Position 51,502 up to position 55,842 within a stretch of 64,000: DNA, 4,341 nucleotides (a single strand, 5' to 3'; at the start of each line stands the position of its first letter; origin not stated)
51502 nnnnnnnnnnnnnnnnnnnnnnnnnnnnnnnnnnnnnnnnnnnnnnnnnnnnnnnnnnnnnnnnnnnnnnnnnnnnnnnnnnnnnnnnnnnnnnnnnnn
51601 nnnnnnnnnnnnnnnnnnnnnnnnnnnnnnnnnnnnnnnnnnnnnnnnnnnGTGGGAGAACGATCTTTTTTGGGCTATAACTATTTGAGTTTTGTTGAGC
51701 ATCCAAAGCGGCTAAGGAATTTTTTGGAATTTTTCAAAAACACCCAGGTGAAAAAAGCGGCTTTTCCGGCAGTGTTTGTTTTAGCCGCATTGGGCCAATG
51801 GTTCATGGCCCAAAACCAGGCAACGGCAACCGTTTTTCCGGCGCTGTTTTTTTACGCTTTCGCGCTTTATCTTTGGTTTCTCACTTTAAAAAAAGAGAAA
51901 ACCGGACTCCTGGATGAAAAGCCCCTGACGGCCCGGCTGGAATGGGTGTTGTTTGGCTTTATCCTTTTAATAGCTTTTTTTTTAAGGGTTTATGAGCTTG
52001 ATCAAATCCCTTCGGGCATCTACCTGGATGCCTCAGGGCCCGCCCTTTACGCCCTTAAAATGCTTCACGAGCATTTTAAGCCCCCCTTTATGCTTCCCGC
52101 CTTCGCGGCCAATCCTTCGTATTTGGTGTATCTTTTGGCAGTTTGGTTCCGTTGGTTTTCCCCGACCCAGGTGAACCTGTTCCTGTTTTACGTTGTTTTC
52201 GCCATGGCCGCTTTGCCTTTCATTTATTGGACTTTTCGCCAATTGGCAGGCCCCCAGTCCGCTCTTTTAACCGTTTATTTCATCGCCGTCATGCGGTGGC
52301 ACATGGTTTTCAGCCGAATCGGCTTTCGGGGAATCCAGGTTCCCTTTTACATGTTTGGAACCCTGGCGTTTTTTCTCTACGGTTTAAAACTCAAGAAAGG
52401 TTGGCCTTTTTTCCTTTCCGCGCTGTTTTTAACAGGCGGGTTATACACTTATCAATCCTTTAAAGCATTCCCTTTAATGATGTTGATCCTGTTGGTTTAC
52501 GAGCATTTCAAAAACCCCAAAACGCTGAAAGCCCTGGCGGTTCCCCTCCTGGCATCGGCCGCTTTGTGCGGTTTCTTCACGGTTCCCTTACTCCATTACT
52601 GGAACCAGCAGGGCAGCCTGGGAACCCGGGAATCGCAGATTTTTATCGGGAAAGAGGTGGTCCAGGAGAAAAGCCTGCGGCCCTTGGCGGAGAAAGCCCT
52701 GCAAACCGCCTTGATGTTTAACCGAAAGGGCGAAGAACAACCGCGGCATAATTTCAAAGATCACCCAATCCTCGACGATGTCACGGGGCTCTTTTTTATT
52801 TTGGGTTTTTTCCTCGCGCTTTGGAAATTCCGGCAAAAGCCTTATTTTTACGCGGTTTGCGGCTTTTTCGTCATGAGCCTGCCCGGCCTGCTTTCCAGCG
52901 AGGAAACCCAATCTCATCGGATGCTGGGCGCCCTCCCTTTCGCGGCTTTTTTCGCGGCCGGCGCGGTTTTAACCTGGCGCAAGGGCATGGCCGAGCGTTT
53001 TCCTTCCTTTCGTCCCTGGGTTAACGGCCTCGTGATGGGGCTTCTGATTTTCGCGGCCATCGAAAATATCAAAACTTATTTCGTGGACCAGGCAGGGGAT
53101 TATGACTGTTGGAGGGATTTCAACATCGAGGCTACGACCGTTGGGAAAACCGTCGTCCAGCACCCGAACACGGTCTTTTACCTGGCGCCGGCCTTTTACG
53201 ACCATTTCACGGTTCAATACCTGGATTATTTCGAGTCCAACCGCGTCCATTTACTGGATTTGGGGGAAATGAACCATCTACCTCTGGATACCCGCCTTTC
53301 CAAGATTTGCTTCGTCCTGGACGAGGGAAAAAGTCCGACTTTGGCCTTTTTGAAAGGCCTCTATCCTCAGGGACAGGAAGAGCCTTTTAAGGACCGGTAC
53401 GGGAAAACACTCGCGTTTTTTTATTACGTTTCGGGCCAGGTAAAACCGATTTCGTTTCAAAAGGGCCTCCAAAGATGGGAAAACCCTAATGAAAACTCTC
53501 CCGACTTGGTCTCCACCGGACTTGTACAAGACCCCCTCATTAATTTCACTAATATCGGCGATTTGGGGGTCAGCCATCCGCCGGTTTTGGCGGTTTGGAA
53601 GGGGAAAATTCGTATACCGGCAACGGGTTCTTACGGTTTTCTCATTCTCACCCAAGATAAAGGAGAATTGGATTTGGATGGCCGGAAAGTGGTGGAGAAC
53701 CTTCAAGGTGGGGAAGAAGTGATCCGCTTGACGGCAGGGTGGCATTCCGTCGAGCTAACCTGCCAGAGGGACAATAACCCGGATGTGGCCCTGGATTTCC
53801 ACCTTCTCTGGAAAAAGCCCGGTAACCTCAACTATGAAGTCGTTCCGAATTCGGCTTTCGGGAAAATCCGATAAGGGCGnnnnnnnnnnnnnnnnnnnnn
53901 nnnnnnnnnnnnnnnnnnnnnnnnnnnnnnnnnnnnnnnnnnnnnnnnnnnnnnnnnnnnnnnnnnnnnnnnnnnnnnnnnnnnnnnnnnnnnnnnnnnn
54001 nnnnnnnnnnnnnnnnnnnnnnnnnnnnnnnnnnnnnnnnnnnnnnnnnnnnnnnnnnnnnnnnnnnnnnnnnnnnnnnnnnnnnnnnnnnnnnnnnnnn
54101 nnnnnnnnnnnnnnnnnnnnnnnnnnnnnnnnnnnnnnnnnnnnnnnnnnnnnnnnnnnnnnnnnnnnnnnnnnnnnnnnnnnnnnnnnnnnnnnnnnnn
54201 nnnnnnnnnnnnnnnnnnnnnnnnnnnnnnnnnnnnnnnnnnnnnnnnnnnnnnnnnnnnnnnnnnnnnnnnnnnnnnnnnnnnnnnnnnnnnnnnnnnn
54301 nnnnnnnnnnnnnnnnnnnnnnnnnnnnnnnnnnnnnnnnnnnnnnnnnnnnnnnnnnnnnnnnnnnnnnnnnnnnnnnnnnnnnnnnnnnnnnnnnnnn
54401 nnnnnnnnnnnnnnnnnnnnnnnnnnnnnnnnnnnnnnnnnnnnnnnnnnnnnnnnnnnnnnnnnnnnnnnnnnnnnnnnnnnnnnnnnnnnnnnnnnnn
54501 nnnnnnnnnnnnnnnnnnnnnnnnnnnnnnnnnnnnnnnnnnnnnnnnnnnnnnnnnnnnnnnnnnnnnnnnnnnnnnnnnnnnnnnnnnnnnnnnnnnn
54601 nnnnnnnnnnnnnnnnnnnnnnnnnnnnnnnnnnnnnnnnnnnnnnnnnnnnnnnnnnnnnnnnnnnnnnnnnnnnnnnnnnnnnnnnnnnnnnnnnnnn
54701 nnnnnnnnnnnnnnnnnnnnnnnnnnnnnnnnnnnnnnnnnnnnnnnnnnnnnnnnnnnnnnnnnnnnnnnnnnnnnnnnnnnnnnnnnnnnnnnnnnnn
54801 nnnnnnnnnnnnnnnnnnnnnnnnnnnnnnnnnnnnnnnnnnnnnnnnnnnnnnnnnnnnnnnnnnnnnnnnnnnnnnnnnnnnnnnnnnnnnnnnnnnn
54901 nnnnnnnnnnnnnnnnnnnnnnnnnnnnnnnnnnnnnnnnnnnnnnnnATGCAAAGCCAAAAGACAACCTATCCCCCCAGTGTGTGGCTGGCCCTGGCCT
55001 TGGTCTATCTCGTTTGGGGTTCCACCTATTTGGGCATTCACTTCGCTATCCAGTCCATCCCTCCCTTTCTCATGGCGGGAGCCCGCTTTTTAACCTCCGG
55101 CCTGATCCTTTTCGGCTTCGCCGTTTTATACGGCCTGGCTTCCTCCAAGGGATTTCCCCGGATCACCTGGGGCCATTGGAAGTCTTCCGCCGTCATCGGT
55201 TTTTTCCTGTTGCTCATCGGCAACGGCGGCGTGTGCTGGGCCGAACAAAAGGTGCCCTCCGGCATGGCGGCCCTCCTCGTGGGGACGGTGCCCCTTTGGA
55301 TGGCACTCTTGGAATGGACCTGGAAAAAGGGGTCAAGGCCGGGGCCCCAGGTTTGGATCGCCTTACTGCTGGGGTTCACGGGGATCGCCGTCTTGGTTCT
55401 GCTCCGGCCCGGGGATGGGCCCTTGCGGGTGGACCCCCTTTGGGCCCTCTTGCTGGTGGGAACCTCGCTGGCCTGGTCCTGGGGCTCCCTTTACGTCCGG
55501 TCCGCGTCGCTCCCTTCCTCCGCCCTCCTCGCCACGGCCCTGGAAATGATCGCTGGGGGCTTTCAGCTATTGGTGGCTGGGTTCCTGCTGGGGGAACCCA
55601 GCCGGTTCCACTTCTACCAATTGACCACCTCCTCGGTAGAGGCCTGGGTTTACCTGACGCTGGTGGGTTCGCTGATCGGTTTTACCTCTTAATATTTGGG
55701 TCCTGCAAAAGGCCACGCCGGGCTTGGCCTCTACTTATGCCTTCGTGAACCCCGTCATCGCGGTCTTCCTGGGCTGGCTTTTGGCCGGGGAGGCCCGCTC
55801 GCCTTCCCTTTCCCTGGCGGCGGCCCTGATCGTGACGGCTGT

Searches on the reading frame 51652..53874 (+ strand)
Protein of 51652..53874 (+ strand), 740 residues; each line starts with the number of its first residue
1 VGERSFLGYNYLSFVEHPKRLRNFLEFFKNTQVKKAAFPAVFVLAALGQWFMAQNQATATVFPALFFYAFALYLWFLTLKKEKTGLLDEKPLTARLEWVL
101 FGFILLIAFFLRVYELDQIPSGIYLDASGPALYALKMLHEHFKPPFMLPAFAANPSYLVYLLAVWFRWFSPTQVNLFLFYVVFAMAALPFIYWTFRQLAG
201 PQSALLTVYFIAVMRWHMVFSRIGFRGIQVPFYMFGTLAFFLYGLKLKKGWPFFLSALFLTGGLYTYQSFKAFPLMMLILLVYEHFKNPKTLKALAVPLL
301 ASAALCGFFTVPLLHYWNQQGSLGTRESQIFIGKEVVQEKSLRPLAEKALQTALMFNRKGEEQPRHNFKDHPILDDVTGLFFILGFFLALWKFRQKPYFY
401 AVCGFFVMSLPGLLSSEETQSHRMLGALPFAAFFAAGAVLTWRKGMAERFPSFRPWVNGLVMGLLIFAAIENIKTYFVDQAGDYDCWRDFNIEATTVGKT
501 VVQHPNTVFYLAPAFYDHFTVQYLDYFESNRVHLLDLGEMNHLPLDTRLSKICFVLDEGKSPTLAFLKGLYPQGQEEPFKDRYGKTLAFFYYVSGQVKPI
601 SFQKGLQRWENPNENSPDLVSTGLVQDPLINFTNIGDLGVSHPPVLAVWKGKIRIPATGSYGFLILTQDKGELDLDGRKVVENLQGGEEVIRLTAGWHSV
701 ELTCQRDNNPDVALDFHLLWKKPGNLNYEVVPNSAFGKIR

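Call 12: find_related_loci(query=window:51652-53874:+, collection=genome_contigs, flank=4000)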
Query window:51652-53874:+ (740 aa) in genome_contigs; peptide patterns used: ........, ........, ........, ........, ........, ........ (x = any residue, [..] = any of these).
42 stretches matched a pattern; 3 encode a relative of the query (tblastn E <= 1e-3); 3 distinct loci.
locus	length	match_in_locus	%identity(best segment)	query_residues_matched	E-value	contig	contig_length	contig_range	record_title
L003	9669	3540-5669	73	22-739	0e+0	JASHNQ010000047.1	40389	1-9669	MAG: candidate division FCPU426 bacterium isolate JOPF001 JOPF_AWAY_contig_634464, whole genome shotgun sequence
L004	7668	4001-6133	70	22-739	0e+0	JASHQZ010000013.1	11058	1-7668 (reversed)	MAG: candidate division FCPU426 bacterium isolate JOPF088 JOPF_NEAR_contig_42556, whole genome shotgun sequence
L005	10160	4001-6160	69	22-739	0e+0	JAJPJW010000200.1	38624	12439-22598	MAG: Proteobacteria bacterium isolate Centralia_MAG_561 k107_15839139, whole genome shotgun sequence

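Call 24: find_homologous_proteins(query=window:51652-53874:+, max_evalue=1e-30)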
Query window:51652-53874:+ (740 aa): 56 proteins with E <= 1e-30 among 8000 candidates.
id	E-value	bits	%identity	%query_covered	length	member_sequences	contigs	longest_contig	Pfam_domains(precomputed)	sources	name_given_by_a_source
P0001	0.0e+0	1600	100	93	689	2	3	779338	-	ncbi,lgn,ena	-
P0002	0.0e+0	1205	74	95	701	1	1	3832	-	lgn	-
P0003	0.0e+0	1200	72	97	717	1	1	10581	-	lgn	-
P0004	0.0e+0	1188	72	96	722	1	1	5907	-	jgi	jgi:hypothetical protein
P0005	0.0e+0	1170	74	93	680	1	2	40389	-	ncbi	-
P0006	0.0e+0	1162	73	93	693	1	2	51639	-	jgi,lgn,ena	-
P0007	0.0e+0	1144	70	94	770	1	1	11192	-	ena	-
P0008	0.0e+0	1133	70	93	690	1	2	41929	-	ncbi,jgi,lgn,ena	-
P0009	0.0e+0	1132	73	93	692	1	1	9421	-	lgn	-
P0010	0.0e+0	1109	70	93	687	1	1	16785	-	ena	-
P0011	1.1e-296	1004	73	80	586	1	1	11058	-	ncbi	-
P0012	1.9e-258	878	56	96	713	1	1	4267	PF07691.18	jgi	jgi:hypothetical protein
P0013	3.3e-256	870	55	96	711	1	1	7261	PF07691.18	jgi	jgi:4-amino-4-deoxy-L-arabinose transferase-like glycosyltransferase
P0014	2.1e-245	835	72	69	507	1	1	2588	-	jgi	jgi:hypothetical protein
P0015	1.2e-195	670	46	94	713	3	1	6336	PF07691.18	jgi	-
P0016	6.4e-171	588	58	62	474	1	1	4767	-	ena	-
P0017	6.4e-170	585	43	94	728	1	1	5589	PF07691.18,PF13231.13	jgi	jgi:Dolichyl-phosphate-mannose-protein mannosyltransferase/PA14 domain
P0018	3.0e-169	583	41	96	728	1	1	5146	PF07691.18,PF13231.13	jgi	jgi:hypothetical protein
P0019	1.1e-148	515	42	94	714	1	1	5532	PF07691.18,PF13231.13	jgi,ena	-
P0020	9.5e-148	512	41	93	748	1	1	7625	PF13231.13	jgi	jgi:4-amino-4-deoxy-L-arabinose transferase-like glycosyltransferase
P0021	1.6e-138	481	40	85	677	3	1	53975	PF07691.18,PF13231.13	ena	-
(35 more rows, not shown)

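Call 25: find_encoding_contigs(protein=P0012, flank=2500, max_places=3)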
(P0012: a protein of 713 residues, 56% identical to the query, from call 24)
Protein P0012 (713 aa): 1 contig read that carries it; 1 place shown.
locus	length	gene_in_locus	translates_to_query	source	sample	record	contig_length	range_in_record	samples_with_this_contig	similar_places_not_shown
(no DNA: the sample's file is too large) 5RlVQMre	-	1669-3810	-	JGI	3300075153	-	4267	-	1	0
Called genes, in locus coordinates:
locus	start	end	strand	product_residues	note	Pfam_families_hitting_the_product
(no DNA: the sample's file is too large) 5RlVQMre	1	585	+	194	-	?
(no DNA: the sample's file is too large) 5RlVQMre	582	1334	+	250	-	PF20108:DUF6498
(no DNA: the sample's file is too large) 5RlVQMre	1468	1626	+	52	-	-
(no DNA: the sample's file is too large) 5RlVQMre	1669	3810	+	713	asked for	PF07691:PA14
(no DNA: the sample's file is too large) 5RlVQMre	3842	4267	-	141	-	?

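Call 26: find_encoding_contigs(protein=P0013, flank=2500, max_places=3)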
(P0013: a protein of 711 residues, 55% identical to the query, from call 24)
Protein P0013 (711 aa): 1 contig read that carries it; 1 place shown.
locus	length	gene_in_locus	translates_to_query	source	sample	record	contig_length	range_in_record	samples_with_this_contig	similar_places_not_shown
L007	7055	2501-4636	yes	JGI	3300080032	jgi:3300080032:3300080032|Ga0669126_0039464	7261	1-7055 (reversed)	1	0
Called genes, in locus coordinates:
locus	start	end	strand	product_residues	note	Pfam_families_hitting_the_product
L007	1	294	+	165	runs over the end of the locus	?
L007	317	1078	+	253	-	PF00142:Fer4_NifH, PF01656:CbiA, PF02374:ArsA_ATPase (weak), PF06564:CBP_BcsQ, PF09140:MipZ, PF10609:ParA, PF13614:AAA_31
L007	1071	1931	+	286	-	PF02195:ParB_N, PF17762:HTH_ParB, PF23552:ParB_C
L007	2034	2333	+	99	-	-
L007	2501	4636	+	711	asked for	PF07691:PA14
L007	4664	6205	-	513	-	PF02366:PMT, PF13231:PMT_2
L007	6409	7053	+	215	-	?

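Call 27: find_encoding_contigs(protein=P0015, flank=2500, max_places=3)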
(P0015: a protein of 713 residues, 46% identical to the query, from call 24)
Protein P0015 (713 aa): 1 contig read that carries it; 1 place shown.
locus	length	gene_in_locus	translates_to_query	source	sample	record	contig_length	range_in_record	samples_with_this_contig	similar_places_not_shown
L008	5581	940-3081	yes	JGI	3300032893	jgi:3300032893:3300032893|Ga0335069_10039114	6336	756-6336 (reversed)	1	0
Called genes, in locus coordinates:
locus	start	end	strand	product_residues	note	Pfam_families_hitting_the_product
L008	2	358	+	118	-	?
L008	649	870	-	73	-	-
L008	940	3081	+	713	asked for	PF07691:PA14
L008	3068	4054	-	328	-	-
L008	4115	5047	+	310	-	PF00892:EamA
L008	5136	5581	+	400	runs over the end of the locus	?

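Call 28: find_encoding_contigs(protein=P0003, flank=2500, max_places=3)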
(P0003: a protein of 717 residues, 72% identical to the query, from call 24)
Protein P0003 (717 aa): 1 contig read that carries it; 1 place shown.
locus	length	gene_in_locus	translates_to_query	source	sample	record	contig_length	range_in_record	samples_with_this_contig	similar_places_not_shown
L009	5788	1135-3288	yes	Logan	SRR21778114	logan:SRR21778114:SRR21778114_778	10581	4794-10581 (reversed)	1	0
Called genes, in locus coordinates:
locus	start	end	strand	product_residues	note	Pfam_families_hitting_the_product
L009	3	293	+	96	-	?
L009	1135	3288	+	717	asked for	-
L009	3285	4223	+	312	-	PF00892:EamA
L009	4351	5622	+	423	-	PF01266:DAO, PF07992:Pyr_redox_2 (faint), PF13450:NAD_binding_8, PF01593:Amino_oxidase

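Call 29: find_encoding_contigs(protein=P0006, flank=2500, max_places=3)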
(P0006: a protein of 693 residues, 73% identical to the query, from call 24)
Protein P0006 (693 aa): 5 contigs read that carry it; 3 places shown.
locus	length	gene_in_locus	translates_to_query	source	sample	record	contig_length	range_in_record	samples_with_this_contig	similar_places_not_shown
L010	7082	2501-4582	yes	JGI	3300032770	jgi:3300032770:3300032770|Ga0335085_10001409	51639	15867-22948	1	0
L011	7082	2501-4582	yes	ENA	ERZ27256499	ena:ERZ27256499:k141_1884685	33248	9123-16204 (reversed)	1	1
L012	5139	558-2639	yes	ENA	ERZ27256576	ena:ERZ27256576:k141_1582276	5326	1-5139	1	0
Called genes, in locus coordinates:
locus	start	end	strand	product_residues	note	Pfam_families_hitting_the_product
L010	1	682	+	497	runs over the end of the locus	PF01384:PHO4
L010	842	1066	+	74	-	-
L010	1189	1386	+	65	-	-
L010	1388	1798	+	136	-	-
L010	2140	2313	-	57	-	-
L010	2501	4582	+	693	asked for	-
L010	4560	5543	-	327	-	-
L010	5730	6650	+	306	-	PF00892:EamA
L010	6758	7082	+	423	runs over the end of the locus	PF01266:DAO (weak), PF07992:Pyr_redox_2 (faint), PF13450:NAD_binding_8, PF13738:Pyr_redox_3 (faint), PF01593:Amino_oxidase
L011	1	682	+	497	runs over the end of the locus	PF01384:PHO4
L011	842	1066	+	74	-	-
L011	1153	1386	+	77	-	-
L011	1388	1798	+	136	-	-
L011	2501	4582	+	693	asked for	-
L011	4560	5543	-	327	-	-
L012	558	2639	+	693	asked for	-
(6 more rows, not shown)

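Call 31: find_encoding_contigs(protein=P0016, flank=2500, max_places=3)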
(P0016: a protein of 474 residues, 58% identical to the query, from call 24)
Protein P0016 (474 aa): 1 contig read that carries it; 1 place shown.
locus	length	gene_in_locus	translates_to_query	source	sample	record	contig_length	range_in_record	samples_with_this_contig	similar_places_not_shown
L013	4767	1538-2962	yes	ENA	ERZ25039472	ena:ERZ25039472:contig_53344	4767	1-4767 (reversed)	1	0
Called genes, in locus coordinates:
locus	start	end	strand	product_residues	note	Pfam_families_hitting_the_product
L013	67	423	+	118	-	-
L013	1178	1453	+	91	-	-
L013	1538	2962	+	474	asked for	-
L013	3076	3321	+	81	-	-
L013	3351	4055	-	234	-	-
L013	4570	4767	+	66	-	?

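Call 32: find_encoding_contigs(protein=P0017, flank=2500, max_places=3)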
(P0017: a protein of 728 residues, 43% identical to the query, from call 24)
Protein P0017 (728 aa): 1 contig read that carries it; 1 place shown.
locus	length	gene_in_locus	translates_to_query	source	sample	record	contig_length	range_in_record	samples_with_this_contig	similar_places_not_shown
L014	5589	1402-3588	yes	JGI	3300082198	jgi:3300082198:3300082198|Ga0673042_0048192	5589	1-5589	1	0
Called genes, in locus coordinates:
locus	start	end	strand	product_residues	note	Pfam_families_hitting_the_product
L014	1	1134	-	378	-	?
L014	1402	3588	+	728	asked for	PF13231:PMT_2 (weak), PF07691:PA14 (weak)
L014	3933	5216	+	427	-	PF01266:DAO (faint), PF13450:NAD_binding_8, PF01593:Amino_oxidase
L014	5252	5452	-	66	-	-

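Call 33: find_encoding_contigs(protein=P0018, flank=2500, max_places=3)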
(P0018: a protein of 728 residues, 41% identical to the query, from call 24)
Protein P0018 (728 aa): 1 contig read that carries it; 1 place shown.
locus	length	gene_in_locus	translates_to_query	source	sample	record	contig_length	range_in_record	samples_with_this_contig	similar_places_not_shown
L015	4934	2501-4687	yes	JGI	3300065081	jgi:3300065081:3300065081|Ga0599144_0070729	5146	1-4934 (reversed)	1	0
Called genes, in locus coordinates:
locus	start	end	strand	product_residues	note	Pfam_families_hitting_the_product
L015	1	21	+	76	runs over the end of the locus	?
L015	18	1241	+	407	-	PF08486:SpoIID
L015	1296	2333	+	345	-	PF02547:Queuosine_synth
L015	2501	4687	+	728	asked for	PF13231:PMT_2 (weak), PF07691:PA14 (weak)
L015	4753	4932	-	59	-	?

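Call 34: find_encoding_contigs(protein=P0019, flank=2500, max_places=3)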
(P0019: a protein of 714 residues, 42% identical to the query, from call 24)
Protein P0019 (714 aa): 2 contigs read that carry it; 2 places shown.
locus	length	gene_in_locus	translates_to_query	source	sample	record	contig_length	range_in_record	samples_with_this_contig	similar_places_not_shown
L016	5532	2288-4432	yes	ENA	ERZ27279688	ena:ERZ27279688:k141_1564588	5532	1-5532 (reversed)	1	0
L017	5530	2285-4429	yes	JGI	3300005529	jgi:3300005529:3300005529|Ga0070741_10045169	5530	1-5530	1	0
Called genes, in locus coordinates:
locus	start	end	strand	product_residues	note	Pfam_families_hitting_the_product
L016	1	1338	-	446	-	?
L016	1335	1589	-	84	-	-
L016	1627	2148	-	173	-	-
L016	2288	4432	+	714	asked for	PF13231:PMT_2, PF07691:PA14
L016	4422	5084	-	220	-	PF01135:PCMT, PF13649:Methyltransf_25, PF13847:Methyltransf_31, PF08241:Methyltransf_11 (weak)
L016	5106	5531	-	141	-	?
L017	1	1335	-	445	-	?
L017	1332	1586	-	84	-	-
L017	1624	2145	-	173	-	-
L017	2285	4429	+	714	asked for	PF13231:PMT_2, PF07691:PA14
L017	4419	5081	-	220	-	PF01135:PCMT, PF13649:Methyltransf_25, PF13847:Methyltransf_31, PF08241:Methyltransf_11 (weak)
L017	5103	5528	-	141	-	?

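Call 53: search_protein_families(library=pfam, proteins=[window:51652-53874:+], max_evalue=0.001)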
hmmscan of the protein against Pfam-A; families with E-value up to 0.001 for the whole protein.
window:51652-53874:+ (740 aa): 2 families
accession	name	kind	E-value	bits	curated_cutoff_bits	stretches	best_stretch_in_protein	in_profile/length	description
PF07691.17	PA14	-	0.00012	22.4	24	1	642-684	43-85/147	PA14 domain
PF06197.19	DUF998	-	0.00063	19.9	30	1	399-469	82-150/184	Protein of unknown function (DUF998)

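Call 72: find_encoding_contigs(protein=P0021, flank=3000, max_places=3)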
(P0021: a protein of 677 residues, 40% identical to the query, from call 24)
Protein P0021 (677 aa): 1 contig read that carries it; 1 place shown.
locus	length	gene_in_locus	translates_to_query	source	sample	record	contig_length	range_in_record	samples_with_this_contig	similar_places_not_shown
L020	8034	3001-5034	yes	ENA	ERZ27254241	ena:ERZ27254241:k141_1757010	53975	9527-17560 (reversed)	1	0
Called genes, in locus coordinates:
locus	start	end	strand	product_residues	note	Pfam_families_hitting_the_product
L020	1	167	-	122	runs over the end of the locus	PF01408:GFO_IDH_MocA, PF22725:GFO_IDH_MocA_C3 (weak)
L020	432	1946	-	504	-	PF00361:Proton_antipo_M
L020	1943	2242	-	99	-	PF00420:Oxidored_q2 (weak)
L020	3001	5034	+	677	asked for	PF13231:PMT_2 (weak), PF07691:PA14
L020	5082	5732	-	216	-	PF01135:PCMT, PF13649:Methyltransf_25 (weak)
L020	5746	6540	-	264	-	PF01061:ABC2_membrane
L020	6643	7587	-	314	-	PF13175:AAA_15 (faint), PF00005:ABC_tran, PF13304:AAA_21 (weak), PF27102:NodI_C (weak)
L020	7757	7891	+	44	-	-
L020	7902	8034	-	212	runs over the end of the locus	-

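Call 84: find_encoding_contigs(protein=P0020, flank=3500, max_places=3)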
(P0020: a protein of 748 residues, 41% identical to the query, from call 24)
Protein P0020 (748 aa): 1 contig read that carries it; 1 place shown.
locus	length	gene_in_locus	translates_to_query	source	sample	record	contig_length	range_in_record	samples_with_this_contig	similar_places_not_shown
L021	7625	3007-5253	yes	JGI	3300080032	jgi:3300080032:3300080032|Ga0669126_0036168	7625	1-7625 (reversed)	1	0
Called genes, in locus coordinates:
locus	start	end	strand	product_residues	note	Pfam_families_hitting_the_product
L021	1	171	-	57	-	?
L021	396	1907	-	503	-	PF00361:Proton_antipo_M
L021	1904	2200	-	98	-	PF00420:Oxidored_q2 (weak)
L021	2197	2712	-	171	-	-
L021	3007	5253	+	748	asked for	PF13231:PMT_2 (weak)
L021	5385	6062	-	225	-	PF01135:PCMT, PF13847:Methyltransf_31 (faint), PF08241:Methyltransf_11 (weak), PF13649:Methyltransf_25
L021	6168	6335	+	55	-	-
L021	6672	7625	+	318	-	?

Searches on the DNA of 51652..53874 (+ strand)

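Call 90: search_rna_families(sources=[L008, L014, L013], threshold=evalue, max_evalue=0.1)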
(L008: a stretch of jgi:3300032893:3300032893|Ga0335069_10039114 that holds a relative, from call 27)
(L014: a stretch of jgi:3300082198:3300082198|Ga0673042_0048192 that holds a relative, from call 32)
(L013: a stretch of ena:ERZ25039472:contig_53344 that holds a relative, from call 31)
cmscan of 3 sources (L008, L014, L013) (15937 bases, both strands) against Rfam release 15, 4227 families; matches with E-value up to 0.1: 0.
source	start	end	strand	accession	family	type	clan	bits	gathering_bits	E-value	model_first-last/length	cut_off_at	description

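Call 93: search_rna_families(source=L005, start=3340, end=3660, threshold=evalue, max_evalue=1, show_alignments=2)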
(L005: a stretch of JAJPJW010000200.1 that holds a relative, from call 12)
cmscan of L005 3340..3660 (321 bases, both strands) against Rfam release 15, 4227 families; matches with E-value up to 1: 0.
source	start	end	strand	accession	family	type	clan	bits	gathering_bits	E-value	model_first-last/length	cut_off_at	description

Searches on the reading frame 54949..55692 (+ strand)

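Call 53: search_protein_families(library=pfam, proteins=[window:54949-55692:+], max_evalue=0.001)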
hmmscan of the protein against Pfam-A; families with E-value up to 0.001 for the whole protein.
window:54949-55692:+ (247 aa): 1 family
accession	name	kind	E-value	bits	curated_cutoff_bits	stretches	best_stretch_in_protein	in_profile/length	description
PF00892.27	EamA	-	6.1e-17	62.6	28.2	1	14-150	5-134/135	EamA-like transporter family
